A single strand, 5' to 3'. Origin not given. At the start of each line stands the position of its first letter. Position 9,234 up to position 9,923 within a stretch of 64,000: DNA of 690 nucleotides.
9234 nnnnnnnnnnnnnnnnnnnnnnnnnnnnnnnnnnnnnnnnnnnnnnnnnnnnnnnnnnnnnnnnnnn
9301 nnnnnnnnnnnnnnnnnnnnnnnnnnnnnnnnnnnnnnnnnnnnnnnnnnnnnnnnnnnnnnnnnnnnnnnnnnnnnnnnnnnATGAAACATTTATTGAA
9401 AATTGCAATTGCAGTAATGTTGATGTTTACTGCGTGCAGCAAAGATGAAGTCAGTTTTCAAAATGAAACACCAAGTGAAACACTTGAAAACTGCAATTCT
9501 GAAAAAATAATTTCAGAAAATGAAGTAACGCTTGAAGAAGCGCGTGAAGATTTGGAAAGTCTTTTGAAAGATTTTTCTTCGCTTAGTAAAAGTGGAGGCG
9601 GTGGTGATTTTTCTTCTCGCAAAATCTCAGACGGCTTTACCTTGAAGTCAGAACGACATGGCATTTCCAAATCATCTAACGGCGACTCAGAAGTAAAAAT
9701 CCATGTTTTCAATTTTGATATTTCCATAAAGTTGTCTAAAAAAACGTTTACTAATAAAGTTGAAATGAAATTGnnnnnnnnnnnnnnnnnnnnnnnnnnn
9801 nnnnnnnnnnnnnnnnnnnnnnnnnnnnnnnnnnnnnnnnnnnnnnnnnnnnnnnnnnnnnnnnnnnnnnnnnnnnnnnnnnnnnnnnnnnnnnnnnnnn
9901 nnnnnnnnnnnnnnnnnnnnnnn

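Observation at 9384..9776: First cassette is an in-frame chimera: a C10-peptidase signal/propeptide head on a cassette tail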

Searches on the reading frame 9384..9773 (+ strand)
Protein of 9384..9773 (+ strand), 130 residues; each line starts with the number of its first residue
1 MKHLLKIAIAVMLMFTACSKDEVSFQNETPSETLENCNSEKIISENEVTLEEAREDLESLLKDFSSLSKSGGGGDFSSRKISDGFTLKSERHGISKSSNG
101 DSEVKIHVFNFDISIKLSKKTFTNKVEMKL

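Call 4: search_protein_families(library=pfam, proteins=[window:9384-9773:+], max_evalue=10)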
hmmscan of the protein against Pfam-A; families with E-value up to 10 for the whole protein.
window:9384-9773:+ (130 aa): 1 family
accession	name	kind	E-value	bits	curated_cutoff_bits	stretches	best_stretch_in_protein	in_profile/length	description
PF01117.25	Aerolysin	-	0.012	15.3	24.3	1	73-127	42-96/365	Aerolysin toxin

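Call 5: find_homologous_proteins(query=window:9384-9773:+, max_evalue=10)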
Query window:9384-9773:+ (130 aa): 2 proteins with E <= 10 among 31 candidates.
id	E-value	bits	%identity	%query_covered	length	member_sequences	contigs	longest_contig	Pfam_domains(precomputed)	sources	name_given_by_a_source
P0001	1.2e-73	262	99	100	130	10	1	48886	-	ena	-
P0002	6.8e-1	28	91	17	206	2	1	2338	-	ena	-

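Call 8: find_encoding_contigs(protein=P0001, flank=10000, max_places=6)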
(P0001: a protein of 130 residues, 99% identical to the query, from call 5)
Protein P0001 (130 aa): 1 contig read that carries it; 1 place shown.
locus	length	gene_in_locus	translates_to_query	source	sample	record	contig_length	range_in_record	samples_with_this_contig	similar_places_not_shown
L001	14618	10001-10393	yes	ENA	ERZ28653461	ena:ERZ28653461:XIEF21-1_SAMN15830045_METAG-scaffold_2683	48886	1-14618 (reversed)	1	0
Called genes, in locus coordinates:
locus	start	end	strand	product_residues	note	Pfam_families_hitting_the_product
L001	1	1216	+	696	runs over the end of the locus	PF03648:Glyco_hydro_67N (weak), PF07488:Glyco_hydro_67M, PF07477:Glyco_hydro_67C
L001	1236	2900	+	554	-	PF01301:Glyco_hydro_35 (weak), PF02449:Glyco_hydro_42, PF18120:DUF5597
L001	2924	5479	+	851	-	PF15979:Glyco_hydro_115, PF17829:GH115_C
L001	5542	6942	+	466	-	PF07690:MFS_1 (faint), PF13347:MFS_2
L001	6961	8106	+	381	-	PF00331:Glyco_hydro_10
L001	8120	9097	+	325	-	PF04616:Glyco_hydro_43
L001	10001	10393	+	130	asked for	-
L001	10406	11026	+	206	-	-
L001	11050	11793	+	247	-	-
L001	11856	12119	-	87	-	PF01337:Barstar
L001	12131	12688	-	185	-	PF00545:Ribonuclease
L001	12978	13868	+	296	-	PF02899:Phage_int_SAM_1, PF13495:Phage_int_SAM_4 (weak), PF00589:Phage_integrase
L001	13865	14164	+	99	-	PF02482:Ribosomal_S30AE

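Call 11: search_protein_families(library=ncbifam, proteins=[window:9384-9773:+], max_evalue=10)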
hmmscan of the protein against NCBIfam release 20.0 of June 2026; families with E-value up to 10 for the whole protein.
window:9384-9773:+ (130 aa): 6 families
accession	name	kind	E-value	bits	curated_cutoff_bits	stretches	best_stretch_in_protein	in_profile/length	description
NF047408.1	SA0632_fam_LP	equivalog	0.002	17.7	70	1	1-63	1-61/68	SA0632 family lipoprotein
NF041428.1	TrsH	subfamily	0.0068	16.5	150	1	1-43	1-45/149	TrsH/TraH family protein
TIGR04359.1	TrbK_RP4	equivalog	0.014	15.4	23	1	5-55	3-44/67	entry exclusion lipoprotein TrbK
NF052634.1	Riean_0653_fam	subfamily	0.037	14.9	57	1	1-35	1-34/176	Riean_0653 family protein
NF053772.1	BSAP5b_fam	equivalog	0.04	13.2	380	1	1-63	1-70/418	BSAP5b family pore-forming toxin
NF045774.1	cytochro_C551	exception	0.087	12.8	118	1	2-46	3-49/110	cytochrome c551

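Call 30: find_related_loci(query=A5, collection=genome_contigs, flank=8000)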
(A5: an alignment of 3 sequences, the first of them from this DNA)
Query A5 (111 aa) in genome_contigs; peptide patterns used: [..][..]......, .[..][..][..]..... (x = any residue, [..] = any of these).
222 stretches matched a pattern; 5 encode a relative of the query (tblastn E <= 1e-3); 5 distinct loci.
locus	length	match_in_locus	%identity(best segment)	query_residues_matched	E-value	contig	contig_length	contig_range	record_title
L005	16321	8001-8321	54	1-111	2e-31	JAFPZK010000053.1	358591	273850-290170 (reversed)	MAG: Bacteroidales bacterium isolate RGIG1614 Goat_Abomasum.Co__c1652529, whole genome shotgun sequence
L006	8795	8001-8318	51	1-111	3e-28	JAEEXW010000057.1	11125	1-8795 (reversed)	MAG: Bacteroidales bacterium isolate Tb.RUG.530 NODE_28783_length_11125_cov_1.178396, whole genome shotgun sequence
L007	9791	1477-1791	40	5-111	4e-11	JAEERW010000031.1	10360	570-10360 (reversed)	MAG: Bacteroidales bacterium isolate Tb.RUG.368 NODE_30715_length_10360_cov_2.691879, whole genome shotgun sequence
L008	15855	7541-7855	41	5-111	2e-11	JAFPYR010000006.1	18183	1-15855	MAG: Bacteroidales bacterium isolate RGIG1595 Goat_Abomasum.Co__c78853, whole genome shotgun sequence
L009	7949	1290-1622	43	1-111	9e-11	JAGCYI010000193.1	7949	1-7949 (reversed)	MAG: Bacteroidales bacterium isolate RGIG10234 Yak_Rumen-5__c1267915, whole genome shotgun sequence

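Call 37: find_encoding_contigs(protein=P0002, flank=3000)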
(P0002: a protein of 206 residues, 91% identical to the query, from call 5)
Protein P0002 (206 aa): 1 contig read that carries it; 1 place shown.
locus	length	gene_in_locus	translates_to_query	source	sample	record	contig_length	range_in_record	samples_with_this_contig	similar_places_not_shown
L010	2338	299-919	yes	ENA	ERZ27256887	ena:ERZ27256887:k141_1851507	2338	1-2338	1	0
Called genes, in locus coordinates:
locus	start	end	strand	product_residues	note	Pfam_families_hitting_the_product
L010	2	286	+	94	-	?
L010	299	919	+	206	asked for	-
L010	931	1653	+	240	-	-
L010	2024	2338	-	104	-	?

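Call 42: find_homologous_proteins(query=A4, max_evalue=0.001)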
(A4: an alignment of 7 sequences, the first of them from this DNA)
Query A4 (7 sequences) (111 aa, profile of the alignment): 2 proteins with E <= 0.001 among 8000 candidates.
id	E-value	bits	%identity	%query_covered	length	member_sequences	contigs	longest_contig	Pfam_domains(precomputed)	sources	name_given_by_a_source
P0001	1.3e-37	147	99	100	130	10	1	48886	-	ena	-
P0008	1.4e-33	134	44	90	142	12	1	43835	PF13734.12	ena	-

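Call 65: predict_structure(alignment_id=A7)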
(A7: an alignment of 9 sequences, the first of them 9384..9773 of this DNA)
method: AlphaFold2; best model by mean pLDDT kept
length: 130 residues; sequences in the alignment: 9
mean_pLDDT: 47.8   pTM: 0.20
mean pLDDT of the five models: 47.8, 46.8, 42.8, 41.7, 33.5
residues with pLDDT >= 90: 0; 70-90: 3; 50-70: 40; < 50: 87
segments of 3 or more residues with pLDDT < 50: 19-21, 23-41, 67-81, 83-101, 103-130
pLDDT, mean of each block of 10 residues (from residue 1): 55 52 41 40 56 68 54 46 45 45 44 38 36
secondary structure, 60 per line:
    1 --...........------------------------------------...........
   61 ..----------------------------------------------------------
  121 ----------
elements in order: H3-13 H50-62

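Call 68: find_related_loci(query=window:9384-9773:+, collection=metagenome_contigs, flank=4000)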
Query window:9384-9773:+ (130 aa) in metagenome_contigs; peptide patterns used: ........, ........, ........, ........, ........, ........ (x = any residue, [..] = any of these).
401 stretches matched a pattern; 1 encode a relative of the query (tblastn E <= 1e-3); 1 distinct loci.
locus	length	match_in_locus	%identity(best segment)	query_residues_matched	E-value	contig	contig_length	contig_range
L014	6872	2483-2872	98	1-130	2e-81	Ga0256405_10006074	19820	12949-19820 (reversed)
